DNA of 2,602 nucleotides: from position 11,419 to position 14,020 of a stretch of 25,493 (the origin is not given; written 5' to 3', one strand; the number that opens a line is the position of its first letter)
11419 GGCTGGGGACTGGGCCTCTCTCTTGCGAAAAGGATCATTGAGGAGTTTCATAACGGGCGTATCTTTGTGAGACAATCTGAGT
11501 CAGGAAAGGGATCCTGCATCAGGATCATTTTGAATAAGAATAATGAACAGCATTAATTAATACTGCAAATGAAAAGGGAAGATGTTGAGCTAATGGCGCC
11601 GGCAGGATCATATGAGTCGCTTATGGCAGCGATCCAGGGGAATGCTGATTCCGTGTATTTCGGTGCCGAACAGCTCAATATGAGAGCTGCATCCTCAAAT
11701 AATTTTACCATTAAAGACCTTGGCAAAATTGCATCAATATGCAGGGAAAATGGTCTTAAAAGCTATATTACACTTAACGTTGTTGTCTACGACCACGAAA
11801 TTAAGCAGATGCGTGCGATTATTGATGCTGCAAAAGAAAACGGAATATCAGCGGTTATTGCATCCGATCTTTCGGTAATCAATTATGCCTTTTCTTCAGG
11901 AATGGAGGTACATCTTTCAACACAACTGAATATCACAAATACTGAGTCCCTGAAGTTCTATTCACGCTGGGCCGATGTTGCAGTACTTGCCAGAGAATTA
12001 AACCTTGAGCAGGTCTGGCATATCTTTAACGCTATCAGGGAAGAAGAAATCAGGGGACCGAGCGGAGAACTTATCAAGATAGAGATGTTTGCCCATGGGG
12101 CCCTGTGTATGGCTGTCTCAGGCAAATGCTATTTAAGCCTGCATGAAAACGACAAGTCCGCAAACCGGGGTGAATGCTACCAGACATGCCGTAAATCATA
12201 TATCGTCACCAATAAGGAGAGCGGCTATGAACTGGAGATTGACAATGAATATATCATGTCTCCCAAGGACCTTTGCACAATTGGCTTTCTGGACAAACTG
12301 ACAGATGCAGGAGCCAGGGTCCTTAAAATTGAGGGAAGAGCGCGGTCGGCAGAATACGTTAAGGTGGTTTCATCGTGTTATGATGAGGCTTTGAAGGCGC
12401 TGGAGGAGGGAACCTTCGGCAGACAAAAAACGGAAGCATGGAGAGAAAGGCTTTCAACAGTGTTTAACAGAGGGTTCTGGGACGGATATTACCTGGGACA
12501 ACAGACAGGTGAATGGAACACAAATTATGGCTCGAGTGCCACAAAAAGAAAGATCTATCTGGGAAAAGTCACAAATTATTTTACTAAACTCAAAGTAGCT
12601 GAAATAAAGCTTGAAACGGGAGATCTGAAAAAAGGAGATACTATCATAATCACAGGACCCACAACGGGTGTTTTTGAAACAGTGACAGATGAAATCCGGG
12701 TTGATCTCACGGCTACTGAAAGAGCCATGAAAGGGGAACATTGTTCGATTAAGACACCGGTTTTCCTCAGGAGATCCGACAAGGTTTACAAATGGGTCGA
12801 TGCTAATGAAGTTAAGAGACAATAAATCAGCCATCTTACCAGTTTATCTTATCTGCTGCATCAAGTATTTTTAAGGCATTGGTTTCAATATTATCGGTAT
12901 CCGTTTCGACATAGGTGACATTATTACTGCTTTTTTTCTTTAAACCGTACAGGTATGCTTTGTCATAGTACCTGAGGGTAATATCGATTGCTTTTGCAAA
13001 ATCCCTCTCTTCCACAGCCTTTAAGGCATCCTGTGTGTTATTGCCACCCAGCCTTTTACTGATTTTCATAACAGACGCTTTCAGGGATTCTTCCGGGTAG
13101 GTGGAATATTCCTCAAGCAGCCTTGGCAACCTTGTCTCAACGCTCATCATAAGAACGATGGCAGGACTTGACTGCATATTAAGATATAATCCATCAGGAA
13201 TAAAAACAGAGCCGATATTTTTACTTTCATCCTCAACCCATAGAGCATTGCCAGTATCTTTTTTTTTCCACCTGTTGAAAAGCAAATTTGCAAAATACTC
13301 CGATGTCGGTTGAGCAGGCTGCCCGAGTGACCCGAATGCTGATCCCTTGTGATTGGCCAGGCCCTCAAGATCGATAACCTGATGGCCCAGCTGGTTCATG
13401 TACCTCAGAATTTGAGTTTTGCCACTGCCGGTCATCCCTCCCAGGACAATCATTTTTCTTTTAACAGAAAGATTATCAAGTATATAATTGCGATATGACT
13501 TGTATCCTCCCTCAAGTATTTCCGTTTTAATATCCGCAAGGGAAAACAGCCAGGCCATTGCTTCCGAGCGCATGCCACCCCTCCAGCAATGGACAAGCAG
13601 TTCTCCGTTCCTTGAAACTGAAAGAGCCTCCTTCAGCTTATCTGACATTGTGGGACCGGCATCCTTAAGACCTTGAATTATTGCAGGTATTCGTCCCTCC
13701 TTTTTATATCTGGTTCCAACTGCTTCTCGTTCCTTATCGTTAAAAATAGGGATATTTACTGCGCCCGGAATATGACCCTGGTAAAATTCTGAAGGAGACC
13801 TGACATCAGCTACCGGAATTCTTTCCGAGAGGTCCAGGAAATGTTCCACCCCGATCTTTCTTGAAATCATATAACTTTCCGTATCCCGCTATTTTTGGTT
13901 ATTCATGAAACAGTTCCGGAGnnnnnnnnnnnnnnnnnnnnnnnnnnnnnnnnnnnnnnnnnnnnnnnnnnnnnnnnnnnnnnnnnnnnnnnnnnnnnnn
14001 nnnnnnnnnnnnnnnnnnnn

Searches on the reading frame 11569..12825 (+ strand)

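Call 14: search_protein_families(library=pfam, proteins=[window:11569-12825:+], max_evalue=0.001)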
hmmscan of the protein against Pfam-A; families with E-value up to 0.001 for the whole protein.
window:11569-12825:+ (418 aa): 1 family
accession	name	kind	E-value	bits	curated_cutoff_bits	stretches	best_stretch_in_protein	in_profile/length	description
PF01136.24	Peptidase_U32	-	3.9e-62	210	22.4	1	79-312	2-231/233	Peptidase family U32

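Call 64: search_protein_families(library=ncbifam, proteins=[window:11569-12825:+], max_evalue=0.00001)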
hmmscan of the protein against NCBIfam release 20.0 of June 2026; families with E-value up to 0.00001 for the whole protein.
window:11569-12825:+ (418 aa): 4 families
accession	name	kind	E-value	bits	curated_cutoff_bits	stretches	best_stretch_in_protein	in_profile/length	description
NF011996.0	PRK15452.1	equivalog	7.3e-53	180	534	2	5-217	4-208/449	prephenate-dependent tRNA uridine(34) hydroxylase TrhP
NF047963.1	quinone_UbiU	equivalog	7.9e-44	150.1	440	2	6-205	1-195/331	ubiquinone anaerobic biosynthesis protein UbiU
NF047965.1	quinone_UbiV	equivalog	3.5e-15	56.3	275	1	44-306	42-287/292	ubiquinone anaerobic biosynthesis protein UbiV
NF011991.0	PRK15447.1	equivalog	2.2e-14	53.6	283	1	44-309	43-291/302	U32 family peptidase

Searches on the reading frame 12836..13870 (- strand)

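Call 14: search_protein_families(library=pfam, proteins=[window:12836-13870:-], max_evalue=0.001)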
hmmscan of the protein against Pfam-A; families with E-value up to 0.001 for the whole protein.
window:12836-13870:- (344 aa): 1 family
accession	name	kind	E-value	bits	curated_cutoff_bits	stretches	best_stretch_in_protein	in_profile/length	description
PF00581.25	Rhodanese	-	1.9e-12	48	22.2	1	17-127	11-100/102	Rhodanese-like domain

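Call 64: search_protein_families(library=ncbifam, proteins=[window:12836-13870:-], max_evalue=0.00001)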
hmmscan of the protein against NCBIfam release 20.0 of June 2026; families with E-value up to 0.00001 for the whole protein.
window:12836-13870:- (344 aa): 7 families
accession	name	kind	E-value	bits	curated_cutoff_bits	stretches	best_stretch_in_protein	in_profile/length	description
NF008750.0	PRK11784.1-2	equivalog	1.1e-110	370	241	1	16-327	14-330/346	tRNA 2-selenouridine(34) synthase MnmH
TIGR03167.1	tRNA_sel_U_synt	equivalog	9.7e-103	343.8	219.75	1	18-317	3-309/311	tRNA 2-selenouridine(34) synthase MnmH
NF008752.0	PRK11784.1-4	equivalog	5.7e-73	245.8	266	1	20-324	21-332/357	tRNA 2-selenouridine(34) synthase MnmH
NF008751.0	PRK11784.1-3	equivalog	2.3e-61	208.1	361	1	16-314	16-345/367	tRNA 2-selenouridine(34) synthase MnmH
NF008749.0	PRK11784.1-1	equivalog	2e-50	172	548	1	14-257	14-259/364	tRNA 2-selenouridine(34) synthase MnmH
TIGR04568.1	arch_SelU_Nterm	equivalog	1.7e-25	90.1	200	1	5-127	90-213/215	selenouridine synthase SelU-like subunit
TIGR04569.1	arch_SelU_Cterm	equivalog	5e-11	42.9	180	1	141-312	2-185/217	selenouridine synthase SelU-like subunit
